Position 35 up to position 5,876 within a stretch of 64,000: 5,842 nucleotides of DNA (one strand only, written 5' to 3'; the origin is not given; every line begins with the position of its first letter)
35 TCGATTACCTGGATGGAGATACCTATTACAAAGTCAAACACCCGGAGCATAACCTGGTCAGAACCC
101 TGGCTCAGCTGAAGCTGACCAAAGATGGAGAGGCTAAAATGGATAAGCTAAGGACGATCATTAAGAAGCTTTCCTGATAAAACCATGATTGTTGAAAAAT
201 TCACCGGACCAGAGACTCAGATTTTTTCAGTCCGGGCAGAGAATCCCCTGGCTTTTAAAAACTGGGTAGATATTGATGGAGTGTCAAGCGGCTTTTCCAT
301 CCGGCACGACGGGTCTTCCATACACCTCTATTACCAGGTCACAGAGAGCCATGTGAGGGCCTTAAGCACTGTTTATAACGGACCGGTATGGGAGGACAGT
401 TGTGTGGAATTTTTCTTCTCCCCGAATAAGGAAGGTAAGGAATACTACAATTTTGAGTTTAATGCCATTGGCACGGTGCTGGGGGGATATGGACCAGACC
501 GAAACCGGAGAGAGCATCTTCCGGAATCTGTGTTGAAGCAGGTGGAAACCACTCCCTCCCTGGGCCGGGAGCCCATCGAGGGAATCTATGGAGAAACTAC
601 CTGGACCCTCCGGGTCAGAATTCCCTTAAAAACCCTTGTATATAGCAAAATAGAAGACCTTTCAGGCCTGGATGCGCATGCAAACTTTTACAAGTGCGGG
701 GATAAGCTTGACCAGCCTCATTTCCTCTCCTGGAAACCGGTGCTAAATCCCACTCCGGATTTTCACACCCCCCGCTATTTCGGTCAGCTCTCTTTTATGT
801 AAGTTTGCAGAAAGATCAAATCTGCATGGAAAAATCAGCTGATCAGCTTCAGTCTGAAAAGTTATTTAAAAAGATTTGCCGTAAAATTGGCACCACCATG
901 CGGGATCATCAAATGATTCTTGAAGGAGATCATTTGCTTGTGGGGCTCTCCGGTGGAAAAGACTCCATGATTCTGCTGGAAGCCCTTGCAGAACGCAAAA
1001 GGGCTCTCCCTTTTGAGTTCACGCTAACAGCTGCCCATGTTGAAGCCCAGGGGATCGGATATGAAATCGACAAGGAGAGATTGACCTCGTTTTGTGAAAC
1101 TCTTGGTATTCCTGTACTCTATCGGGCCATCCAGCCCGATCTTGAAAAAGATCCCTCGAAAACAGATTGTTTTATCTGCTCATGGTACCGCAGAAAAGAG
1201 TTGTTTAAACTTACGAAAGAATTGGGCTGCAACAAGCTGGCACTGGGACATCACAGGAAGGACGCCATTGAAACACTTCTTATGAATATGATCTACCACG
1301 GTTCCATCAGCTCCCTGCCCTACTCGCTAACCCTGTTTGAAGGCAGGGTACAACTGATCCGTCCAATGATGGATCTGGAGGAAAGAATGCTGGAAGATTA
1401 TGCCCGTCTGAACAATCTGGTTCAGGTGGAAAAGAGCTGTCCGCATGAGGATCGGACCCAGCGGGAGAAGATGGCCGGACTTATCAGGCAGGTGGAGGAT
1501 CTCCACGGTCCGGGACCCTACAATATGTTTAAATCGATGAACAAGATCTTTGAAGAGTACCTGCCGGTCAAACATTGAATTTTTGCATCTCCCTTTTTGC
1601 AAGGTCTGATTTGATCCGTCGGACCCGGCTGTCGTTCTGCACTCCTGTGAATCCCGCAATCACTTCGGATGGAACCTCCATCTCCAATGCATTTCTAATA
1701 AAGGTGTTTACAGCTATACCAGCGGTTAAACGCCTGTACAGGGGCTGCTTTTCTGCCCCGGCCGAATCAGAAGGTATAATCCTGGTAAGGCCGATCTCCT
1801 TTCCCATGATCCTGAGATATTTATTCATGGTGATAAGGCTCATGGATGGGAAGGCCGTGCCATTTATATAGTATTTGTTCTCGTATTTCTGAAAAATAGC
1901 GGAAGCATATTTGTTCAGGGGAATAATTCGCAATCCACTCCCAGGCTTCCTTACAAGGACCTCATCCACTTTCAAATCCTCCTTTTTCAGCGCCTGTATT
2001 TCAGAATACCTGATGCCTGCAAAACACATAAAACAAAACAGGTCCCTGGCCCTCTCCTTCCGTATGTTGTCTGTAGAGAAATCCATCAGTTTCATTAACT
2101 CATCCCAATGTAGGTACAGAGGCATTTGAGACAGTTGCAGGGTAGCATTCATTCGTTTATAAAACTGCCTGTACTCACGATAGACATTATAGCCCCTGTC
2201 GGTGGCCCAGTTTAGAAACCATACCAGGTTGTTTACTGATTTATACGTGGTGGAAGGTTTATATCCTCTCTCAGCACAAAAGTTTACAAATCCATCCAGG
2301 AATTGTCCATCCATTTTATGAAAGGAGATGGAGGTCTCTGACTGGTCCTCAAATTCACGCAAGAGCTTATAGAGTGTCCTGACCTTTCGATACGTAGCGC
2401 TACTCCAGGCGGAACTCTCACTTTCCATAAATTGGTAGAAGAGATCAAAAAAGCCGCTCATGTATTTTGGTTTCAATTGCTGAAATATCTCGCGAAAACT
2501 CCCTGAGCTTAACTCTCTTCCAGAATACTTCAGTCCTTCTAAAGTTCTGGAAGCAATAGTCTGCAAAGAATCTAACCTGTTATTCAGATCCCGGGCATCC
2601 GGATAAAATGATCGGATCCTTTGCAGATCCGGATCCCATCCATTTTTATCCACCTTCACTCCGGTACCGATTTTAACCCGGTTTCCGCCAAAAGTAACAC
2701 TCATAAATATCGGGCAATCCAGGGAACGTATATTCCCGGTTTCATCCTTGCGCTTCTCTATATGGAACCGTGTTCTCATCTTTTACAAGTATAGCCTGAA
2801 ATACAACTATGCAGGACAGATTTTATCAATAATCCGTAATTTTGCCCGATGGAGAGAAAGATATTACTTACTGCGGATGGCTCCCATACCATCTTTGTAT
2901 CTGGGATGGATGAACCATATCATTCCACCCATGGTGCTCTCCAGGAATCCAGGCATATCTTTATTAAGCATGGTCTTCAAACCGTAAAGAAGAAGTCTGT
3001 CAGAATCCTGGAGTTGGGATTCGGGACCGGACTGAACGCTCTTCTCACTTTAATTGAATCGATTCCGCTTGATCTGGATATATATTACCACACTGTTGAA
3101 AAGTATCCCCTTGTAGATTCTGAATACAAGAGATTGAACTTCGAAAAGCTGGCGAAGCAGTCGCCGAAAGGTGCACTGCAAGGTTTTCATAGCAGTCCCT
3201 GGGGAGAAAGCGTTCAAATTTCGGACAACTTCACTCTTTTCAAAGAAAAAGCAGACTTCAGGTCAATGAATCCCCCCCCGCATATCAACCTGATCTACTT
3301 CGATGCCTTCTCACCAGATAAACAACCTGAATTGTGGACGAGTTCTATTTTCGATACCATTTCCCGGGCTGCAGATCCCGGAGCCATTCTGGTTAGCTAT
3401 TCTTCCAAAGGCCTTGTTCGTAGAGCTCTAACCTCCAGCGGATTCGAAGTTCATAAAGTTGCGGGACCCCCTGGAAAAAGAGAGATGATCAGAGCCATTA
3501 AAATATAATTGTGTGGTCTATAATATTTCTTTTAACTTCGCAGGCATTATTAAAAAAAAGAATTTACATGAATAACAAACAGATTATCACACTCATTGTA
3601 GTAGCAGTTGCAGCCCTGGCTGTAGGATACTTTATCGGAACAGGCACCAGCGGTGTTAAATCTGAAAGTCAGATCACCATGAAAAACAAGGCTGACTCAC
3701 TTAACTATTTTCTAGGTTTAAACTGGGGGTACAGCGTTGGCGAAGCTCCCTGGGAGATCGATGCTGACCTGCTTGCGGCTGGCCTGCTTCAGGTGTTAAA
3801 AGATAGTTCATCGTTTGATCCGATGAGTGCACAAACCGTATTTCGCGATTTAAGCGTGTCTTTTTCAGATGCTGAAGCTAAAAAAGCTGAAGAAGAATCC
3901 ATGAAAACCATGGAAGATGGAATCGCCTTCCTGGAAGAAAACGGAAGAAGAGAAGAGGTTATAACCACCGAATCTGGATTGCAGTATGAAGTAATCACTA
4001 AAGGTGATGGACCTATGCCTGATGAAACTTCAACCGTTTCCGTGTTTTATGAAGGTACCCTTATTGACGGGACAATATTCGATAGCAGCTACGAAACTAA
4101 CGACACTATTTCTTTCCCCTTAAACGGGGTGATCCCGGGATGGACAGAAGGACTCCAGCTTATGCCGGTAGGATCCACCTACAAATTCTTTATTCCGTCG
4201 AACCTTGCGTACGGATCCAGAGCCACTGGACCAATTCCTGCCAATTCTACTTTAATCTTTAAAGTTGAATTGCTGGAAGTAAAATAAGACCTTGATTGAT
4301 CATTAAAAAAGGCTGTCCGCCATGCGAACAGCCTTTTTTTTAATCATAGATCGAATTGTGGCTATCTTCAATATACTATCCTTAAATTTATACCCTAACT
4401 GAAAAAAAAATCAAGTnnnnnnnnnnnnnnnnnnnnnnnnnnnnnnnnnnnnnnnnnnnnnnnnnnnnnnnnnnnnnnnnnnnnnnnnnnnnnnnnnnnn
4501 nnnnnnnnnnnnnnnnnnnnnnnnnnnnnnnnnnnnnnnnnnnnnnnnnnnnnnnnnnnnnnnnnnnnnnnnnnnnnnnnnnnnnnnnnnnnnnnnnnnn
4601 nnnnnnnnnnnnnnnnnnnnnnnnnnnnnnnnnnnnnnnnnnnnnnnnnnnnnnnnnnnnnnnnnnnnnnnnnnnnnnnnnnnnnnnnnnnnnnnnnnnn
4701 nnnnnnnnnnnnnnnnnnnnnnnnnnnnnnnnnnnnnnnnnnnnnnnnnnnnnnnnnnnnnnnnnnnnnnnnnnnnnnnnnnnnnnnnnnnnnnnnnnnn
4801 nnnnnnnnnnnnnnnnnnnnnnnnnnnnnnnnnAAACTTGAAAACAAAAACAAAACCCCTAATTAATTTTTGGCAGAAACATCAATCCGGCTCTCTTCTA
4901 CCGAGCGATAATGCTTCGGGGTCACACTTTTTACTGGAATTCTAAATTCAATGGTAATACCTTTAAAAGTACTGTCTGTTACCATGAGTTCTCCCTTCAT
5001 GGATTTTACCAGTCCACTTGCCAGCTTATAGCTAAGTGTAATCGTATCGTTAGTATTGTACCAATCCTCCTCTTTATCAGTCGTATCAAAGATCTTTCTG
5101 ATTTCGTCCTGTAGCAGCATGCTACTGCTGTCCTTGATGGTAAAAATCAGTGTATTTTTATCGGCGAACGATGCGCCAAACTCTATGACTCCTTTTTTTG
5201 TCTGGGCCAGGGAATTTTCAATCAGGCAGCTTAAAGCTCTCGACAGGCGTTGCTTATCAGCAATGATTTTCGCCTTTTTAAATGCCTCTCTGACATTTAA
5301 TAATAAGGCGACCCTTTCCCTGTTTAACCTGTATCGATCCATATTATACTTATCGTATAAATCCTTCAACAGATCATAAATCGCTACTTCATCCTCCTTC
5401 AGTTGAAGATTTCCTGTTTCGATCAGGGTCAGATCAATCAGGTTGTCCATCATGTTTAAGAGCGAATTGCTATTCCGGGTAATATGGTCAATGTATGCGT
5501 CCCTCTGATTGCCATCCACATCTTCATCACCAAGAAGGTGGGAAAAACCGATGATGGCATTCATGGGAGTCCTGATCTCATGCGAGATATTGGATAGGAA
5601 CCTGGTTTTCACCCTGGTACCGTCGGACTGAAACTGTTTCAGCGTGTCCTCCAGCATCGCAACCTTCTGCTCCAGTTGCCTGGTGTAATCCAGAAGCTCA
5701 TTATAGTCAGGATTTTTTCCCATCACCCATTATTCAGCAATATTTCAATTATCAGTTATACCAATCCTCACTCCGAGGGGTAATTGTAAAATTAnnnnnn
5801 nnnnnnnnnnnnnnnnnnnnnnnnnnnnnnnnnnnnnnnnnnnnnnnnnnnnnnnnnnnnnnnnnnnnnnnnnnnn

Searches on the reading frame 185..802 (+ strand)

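Call 48: search_protein_families(library=pfam, proteins=[window:185-802:+], max_evalue=0.01)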
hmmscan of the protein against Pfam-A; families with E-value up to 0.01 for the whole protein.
window:185-802:+ (205 aa): 2 families
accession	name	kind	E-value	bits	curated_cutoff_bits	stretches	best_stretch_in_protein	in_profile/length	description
PF16011.10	CBM9_2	-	2.5e-58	197.6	25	1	36-204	32-199/199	Carbohydrate-binding family 9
PF06452.16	CBM9_1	-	8.2e-07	29.5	23.4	1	29-202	28-180/185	Carbohydrate family 9 binding domain-like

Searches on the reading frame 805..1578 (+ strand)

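Call 48: search_protein_families(library=pfam, proteins=[window:805-1578:+], max_evalue=0.01)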
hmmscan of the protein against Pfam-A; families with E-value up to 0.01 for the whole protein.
window:805-1578:+ (257 aa): 2 families
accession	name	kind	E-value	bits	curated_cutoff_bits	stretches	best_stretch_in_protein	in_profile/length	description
PF01171.26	ATP_bind_3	-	5.7e-18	65.7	27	1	44-217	2-173/182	PP-loop family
PF03514.20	GRAS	-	0.0032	16.9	27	1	55-110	126-183/374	GRAS domain family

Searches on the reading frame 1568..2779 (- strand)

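Call 48: search_protein_families(library=pfam, proteins=[window:1568-2779:-], max_evalue=0.01)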
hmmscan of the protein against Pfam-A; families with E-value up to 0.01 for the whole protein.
window:1568-2779:- (403 aa): 3 families
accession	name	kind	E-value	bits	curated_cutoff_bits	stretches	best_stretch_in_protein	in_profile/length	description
PF13102.12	Phage_int_SAM_5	-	4.3e-13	49.9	22.3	1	110-204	2-94/98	Phage integrase SAM-like domain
PF17293.8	Arm-DNA-bind_5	-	1.4e-06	29.2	22.6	1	22-88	14-80/87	Arm DNA-binding domain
PF00589.27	Phage_integrase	-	3e-06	27.6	27.1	1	223-303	3-86/172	Phage integrase family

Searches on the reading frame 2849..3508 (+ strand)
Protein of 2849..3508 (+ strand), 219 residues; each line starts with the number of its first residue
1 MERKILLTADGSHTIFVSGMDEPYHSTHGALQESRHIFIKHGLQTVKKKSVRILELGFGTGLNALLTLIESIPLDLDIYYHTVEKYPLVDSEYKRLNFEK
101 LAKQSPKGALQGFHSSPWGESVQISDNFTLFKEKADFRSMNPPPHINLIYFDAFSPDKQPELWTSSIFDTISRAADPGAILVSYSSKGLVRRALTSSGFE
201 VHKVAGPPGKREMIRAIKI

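Call 48: search_protein_families(library=pfam, proteins=[window:2849-3508:+], max_evalue=0.01)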
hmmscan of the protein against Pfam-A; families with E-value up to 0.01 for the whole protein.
window:2849-3508:+ (219 aa): 1 family
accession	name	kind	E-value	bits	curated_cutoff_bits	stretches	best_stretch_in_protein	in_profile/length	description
PF05430.17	Methyltransf_30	-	1.1e-21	77.4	22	1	144-218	49-123/124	S-adenosyl-L-methionine-dependent methyltransferase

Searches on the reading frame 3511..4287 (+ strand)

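Call 48: search_protein_families(library=pfam, proteins=[window:3511-4287:+], max_evalue=0.01)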
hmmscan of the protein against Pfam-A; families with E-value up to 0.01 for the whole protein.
window:3511-4287:+ (258 aa): 2 families
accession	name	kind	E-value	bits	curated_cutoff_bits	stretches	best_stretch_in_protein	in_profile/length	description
PF00254.34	FKBP_C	-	6.7e-26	90.9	21.1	1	170-255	5-94/94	FKBP-type peptidyl-prolyl cis-trans isomerase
PF01346.23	FKBP_N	-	1.7e-17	64.4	22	1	62-161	2-97/97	Domain amino terminal to FKBP-type peptidyl-prolyl isomerase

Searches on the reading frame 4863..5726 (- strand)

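Call 9: search_protein_families(library=pfam, proteins=[window:4863-5726:-], max_evalue=0.001)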
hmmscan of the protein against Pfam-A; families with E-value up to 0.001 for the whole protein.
window:4863-5726:- (287 aa): 2 families
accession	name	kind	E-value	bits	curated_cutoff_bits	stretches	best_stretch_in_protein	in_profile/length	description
PF00512.31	HisKA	-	1.6e-16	60.6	26.9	1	40-105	2-66/66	His Kinase A (phospho-acceptor) domain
PF02518.31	HATPase_c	-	1.3e-05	26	26.4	1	157-266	2-110/111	Histidine kinase-, DNA gyrase B-, and HSP90-like ATPase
